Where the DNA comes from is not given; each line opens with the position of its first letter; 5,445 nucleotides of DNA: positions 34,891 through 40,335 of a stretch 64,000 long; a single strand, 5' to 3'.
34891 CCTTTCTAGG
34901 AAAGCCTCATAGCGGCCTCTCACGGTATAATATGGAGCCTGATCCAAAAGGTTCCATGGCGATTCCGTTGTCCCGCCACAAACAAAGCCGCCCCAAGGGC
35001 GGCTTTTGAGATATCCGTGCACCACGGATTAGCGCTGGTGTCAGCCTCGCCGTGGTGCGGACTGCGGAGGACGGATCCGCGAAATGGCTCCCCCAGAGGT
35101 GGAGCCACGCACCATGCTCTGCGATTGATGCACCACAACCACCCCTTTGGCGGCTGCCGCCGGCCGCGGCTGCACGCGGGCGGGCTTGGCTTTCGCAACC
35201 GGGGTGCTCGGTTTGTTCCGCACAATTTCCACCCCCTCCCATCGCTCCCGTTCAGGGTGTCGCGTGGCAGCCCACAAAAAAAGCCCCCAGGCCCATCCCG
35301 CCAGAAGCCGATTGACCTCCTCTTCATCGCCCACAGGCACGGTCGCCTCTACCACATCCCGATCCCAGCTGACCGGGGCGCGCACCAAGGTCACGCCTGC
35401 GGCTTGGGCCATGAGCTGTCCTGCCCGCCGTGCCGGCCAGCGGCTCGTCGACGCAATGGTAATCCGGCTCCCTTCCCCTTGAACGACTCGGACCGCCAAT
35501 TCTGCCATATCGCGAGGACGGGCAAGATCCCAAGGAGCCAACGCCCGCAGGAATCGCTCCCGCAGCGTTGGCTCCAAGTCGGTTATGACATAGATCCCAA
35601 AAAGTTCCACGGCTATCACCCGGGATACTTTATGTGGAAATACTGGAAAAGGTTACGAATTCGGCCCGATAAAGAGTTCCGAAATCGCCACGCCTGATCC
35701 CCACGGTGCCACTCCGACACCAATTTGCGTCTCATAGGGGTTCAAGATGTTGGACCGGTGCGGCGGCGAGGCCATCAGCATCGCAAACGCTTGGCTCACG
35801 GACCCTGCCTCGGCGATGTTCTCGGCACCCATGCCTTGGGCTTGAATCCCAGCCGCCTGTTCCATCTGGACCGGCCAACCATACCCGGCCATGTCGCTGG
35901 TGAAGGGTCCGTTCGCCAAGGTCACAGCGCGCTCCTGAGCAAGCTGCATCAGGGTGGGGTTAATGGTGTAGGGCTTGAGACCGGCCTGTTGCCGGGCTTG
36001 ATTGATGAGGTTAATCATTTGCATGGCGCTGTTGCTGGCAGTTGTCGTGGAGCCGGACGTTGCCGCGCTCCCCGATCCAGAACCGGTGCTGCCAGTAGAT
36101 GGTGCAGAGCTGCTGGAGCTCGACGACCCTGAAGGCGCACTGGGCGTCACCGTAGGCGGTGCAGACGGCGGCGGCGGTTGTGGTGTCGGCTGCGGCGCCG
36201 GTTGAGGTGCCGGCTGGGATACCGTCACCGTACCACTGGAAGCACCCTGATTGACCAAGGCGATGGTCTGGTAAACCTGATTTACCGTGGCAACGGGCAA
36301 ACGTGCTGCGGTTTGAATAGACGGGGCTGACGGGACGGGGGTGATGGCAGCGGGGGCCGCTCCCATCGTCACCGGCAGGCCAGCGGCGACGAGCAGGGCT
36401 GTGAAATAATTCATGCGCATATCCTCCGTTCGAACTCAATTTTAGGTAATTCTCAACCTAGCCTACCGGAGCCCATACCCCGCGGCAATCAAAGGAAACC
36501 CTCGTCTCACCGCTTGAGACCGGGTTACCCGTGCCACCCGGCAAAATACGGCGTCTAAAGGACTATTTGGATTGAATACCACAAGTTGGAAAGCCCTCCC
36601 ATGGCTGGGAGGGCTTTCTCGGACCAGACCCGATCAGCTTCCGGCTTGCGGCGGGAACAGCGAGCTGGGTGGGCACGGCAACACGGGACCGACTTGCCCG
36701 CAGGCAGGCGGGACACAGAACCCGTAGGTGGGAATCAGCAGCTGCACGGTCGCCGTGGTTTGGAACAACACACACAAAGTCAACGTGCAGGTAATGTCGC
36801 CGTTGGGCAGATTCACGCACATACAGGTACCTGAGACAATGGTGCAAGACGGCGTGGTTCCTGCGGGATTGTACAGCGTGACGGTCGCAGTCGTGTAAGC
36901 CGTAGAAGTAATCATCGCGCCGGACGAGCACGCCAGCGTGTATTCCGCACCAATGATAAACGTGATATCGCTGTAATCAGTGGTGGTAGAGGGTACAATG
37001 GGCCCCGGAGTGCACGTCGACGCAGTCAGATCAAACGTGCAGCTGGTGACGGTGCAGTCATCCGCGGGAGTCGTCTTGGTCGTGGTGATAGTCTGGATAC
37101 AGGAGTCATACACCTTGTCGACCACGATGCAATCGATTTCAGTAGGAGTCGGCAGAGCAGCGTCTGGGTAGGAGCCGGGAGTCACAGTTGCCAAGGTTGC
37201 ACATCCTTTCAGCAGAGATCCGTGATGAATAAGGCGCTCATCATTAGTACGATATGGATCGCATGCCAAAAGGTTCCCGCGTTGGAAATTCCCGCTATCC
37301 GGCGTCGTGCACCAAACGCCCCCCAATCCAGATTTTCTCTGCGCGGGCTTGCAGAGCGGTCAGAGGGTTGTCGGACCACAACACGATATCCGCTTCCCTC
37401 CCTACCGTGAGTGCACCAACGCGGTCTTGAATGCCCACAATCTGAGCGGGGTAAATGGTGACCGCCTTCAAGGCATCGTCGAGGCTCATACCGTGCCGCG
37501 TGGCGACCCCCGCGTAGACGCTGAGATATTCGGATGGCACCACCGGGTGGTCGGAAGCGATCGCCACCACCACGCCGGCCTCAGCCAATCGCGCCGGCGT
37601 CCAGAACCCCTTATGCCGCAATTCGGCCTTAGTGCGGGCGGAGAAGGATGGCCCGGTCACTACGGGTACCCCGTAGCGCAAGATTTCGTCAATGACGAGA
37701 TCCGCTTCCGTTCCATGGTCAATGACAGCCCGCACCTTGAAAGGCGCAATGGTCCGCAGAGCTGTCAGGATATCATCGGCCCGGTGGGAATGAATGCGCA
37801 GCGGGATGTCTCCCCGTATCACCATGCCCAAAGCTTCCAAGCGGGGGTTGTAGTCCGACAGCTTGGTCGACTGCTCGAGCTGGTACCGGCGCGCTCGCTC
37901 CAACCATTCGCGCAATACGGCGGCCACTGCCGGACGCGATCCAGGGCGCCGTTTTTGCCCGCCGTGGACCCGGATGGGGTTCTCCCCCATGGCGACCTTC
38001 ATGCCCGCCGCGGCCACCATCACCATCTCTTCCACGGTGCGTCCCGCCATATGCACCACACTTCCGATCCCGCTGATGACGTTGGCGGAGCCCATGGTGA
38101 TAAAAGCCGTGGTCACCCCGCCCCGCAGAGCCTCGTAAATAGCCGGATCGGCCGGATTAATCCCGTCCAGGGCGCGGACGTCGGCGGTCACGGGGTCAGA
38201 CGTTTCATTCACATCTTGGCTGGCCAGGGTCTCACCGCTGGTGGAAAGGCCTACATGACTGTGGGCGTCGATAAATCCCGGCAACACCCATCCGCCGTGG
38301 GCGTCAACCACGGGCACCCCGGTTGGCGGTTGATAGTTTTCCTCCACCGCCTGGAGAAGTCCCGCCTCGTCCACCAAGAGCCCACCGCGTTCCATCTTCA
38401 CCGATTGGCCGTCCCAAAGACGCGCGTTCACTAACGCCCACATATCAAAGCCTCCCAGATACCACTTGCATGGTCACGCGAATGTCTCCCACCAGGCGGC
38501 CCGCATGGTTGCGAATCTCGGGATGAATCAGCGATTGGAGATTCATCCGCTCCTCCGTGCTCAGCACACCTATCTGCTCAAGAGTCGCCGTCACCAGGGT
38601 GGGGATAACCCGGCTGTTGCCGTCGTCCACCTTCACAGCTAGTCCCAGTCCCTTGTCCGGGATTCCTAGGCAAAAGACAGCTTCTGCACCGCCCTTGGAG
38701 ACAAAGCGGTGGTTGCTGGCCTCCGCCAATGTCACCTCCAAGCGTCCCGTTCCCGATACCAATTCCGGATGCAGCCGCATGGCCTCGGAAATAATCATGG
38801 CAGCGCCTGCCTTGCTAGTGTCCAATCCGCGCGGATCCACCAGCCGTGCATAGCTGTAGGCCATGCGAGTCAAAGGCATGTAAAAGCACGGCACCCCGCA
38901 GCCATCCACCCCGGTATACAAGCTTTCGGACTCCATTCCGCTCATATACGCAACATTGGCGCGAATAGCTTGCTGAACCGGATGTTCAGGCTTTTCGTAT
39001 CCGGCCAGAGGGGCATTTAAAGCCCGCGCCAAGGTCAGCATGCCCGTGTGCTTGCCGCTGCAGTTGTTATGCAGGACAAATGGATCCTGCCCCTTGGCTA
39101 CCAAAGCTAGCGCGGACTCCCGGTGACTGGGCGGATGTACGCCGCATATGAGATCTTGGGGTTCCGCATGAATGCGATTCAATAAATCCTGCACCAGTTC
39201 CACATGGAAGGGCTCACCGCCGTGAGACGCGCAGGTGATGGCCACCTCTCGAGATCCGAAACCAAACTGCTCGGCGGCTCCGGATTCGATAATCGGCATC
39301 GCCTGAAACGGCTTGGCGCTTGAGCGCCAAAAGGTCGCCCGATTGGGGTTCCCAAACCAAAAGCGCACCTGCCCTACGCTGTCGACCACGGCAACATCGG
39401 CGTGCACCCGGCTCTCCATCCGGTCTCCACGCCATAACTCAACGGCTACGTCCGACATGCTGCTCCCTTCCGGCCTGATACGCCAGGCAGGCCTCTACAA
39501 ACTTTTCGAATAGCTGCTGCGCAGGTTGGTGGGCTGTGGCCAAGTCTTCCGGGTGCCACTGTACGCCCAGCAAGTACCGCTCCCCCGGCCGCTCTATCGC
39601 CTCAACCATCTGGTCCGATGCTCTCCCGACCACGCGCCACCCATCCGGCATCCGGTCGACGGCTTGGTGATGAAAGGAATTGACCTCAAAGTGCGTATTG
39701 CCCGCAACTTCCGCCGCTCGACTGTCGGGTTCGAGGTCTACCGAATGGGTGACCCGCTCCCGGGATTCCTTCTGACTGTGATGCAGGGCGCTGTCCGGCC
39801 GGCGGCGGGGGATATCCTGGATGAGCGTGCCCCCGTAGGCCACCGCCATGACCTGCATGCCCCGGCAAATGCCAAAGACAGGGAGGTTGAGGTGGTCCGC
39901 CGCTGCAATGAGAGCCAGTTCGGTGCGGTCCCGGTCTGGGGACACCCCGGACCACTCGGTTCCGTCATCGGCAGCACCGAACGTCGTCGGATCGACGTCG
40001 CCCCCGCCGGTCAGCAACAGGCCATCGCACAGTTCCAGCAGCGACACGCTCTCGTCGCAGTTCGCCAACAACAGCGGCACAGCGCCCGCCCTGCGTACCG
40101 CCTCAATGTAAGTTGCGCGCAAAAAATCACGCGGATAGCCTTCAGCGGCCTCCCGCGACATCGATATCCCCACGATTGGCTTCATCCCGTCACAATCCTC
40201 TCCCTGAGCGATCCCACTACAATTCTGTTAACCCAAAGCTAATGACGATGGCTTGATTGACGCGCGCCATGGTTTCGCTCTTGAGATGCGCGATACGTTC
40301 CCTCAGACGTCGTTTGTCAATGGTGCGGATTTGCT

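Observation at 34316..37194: Duplicated Cys/Thr-rich ~187-aa proteins without signal peptides and with no family I can name: candidate new spore-surface structural proteins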

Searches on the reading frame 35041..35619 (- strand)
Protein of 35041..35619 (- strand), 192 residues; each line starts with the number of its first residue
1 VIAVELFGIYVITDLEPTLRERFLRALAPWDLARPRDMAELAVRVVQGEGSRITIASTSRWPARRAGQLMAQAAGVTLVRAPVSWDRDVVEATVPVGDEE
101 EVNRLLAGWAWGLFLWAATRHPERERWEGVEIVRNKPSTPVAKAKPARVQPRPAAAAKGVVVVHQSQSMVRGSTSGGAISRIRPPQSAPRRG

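Call 18: search_protein_families(library=pfam, proteins=[window:35041-35619:-], max_evalue=0.01)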
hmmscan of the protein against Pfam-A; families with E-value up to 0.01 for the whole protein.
window:35041-35619:- (192 aa): 0 families

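Call 20: search_protein_families(library=ncbifam, proteins=[window:35041-35619:-], max_evalue=0.01)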
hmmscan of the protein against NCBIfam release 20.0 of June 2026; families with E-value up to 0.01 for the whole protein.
window:35041-35619:- (192 aa): 0 families

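Call 71: search_solved_structures(query=window:35041-35610:-, max_evalue=10)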
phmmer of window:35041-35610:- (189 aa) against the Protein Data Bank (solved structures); distinct sequences matched with E-value up to 10: 0.

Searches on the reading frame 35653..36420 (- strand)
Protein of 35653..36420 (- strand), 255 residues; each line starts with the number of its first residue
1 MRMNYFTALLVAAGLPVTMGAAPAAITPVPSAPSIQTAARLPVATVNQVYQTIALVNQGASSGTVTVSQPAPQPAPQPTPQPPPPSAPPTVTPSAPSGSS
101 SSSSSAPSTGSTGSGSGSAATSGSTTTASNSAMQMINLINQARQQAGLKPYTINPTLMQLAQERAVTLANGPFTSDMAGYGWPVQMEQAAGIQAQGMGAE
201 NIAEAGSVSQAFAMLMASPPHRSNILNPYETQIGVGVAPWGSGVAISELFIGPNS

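Call 18: search_protein_families(library=pfam, proteins=[window:35653-36420:-], max_evalue=0.01)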
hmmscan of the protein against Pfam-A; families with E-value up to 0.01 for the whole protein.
window:35653-36420:- (255 aa): 1 family
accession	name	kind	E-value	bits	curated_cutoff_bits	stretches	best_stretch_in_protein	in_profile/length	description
PF00188.32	CAP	-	4e-14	53.9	21.1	1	137-243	2-108/117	Cysteine-rich secretory protein family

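Call 20: search_protein_families(library=ncbifam, proteins=[window:35653-36420:-], max_evalue=0.01)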
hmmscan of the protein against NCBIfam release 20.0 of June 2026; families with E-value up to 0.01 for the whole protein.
window:35653-36420:- (255 aa): 3 families
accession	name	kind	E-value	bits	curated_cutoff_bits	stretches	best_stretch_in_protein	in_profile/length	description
TIGR02909.1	spore_YkwD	subfamily_domain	2.6e-21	75.9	171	1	132-251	5-126/127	uncharacterized protein, YkwD family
TIGR04320.1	Surf_Exclu_PgrA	domain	7.7e-05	22.2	70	1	137-174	102-139/360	SEC10/PgrA surface exclusion domain-containing protein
NF052539.1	DivAsocLipDalA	equivalog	0.0028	17.5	200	1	123-237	39-154/169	divisome-associated lipoprotein DalA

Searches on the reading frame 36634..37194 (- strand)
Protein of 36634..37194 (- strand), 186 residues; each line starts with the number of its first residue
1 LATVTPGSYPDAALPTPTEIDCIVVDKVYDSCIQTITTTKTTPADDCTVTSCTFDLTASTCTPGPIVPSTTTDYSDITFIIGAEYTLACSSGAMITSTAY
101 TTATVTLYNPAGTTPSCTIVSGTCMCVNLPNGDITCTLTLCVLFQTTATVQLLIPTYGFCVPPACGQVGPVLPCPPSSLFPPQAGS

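Call 4: search_protein_families(library=pfam, proteins=[window:36634-37194:-], max_evalue=10)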
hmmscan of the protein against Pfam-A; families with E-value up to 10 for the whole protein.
window:36634-37194:- (186 aa): 0 families

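Call 5: search_protein_families(library=ncbifam, proteins=[window:36634-37194:-], max_evalue=10)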
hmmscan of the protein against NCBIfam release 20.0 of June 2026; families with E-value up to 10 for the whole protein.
window:36634-37194:- (186 aa): 1 family
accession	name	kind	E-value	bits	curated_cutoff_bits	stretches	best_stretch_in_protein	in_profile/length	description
NF052457.1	spore_BMQ0737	equivalog_domain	0.0015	18.7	71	2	98-184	107-193/199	BMQ_0737 family morphogenetic spore coat protein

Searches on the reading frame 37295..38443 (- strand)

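Call 18: search_protein_families(library=pfam, proteins=[window:37295-38443:-], max_evalue=0.01)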
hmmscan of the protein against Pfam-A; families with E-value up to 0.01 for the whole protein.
window:37295-38443:- (382 aa): 2 families
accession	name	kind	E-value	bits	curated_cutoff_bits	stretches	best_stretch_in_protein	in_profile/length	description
PF07969.17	Amidohydro_3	-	5.8e-20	72.6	29.7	2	282-379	358-472/472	Amidohydrolase family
PF01979.26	Amidohydro_1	-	2.8e-19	70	25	1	52-374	1-341/345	Amidohydrolase family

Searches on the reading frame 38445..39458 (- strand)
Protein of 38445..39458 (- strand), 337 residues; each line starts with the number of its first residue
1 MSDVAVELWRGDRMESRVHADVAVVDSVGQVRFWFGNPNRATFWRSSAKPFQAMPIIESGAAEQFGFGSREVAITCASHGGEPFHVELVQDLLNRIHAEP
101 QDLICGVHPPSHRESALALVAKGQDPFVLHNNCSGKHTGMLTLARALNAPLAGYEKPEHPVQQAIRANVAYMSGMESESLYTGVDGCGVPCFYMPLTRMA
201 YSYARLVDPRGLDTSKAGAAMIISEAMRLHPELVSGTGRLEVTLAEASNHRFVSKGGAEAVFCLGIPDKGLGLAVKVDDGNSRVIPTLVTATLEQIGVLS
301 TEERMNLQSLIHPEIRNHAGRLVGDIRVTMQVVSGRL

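Call 18: search_protein_families(library=pfam, proteins=[window:38445-39458:-], max_evalue=0.01)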
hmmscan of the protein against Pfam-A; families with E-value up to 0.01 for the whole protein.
window:38445-39458:- (337 aa): 1 family
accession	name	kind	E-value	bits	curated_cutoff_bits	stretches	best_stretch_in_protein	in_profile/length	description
PF06089.17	Asparaginase_II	-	2.1e-114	382.3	25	1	6-327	1-321/322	L-asparaginase II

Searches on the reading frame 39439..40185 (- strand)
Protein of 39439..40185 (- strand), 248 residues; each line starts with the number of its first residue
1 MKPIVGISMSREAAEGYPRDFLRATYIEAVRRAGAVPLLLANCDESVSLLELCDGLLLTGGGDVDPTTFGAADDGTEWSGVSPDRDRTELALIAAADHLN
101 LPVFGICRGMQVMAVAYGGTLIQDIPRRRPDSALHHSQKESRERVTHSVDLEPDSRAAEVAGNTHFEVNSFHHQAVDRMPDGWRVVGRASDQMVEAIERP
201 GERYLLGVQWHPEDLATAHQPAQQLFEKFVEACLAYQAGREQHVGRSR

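Call 20: search_protein_families(library=ncbifam, proteins=[window:39439-40185:-], max_evalue=0.01)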
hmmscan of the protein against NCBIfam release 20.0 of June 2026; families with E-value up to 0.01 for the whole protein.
window:39439-40185:- (248 aa): 24 families
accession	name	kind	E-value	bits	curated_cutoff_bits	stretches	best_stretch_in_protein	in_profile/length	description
NF008471.0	PRK11366.1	equivalog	5.5e-33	114.5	266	1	2-241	7-252/254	gamma-glutamyl-gamma-aminobutyrate hydrolase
TIGR00888.1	guaA_Nterm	equivalog_domain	1.4e-15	57.2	172.15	1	93-232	63-184/188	glutamine-hydrolyzing GMP synthase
NF001975.0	PRK00758.1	equivalog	1.2e-14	54.3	198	1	84-234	53-183/185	GMP synthase subunit A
NF000848.1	PRK00074.1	equivalog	1.7e-12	46.7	400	1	98-233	68-187/512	glutamine-hydrolyzing GMP synthase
NF045546.1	GCDPHdlase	equivalog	4.1e-12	46.6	250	2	79-122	72-115/198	gamma-glutamyl-CDP-amidate hydrolase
NF003792.0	PRK05380.1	equivalog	4.9e-12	45.3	308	1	90-238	362-531/534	CTP synthase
NF010081.0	PRK13566.1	equivalog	3e-11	42.3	645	1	91-233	591-720/729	anthranilate synthase component I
NF005849.0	PRK07765.1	equivalog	2.7e-10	39.9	308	1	82-234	58-193/219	aminodeoxychorismate/anthranilate synthase component II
NF006562.0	PRK09065.1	equivalog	5.3e-10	39.2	205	1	93-214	83-190/242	glutamine amidotransferase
TIGR00337.1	PyrG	equivalog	9.2e-10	37.7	462.75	1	165-232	461-526/526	glutamine hydrolyzing CTP synthase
TIGR01815.1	TrpE-clade3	equivalog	7.7e-09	34.1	739.15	1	91-219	579-693/717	anthranilate synthase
NF011201.0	PRK14607.1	equivalog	2.1e-07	30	670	1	100-231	73-187/534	bifunctional anthranilate synthase component II/anthranilate phosphoribosyltransferase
TIGR01368.1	CPSaseIIsmall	equivalog_domain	3.2e-07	29.6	307.35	1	92-120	238-266/361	glutamine-hydrolyzing carbamoyl-phosphate synthase small subunit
NF009475.0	PRK12838.1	equivalog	1.3e-06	27.6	221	1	88-232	228-352/359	carbamoyl phosphate synthase small subunit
NF005799.0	PRK07649.1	equivalog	2.6e-06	27.1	327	1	100-232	72-187/195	aminodeoxychorismate/anthranilate synthase component II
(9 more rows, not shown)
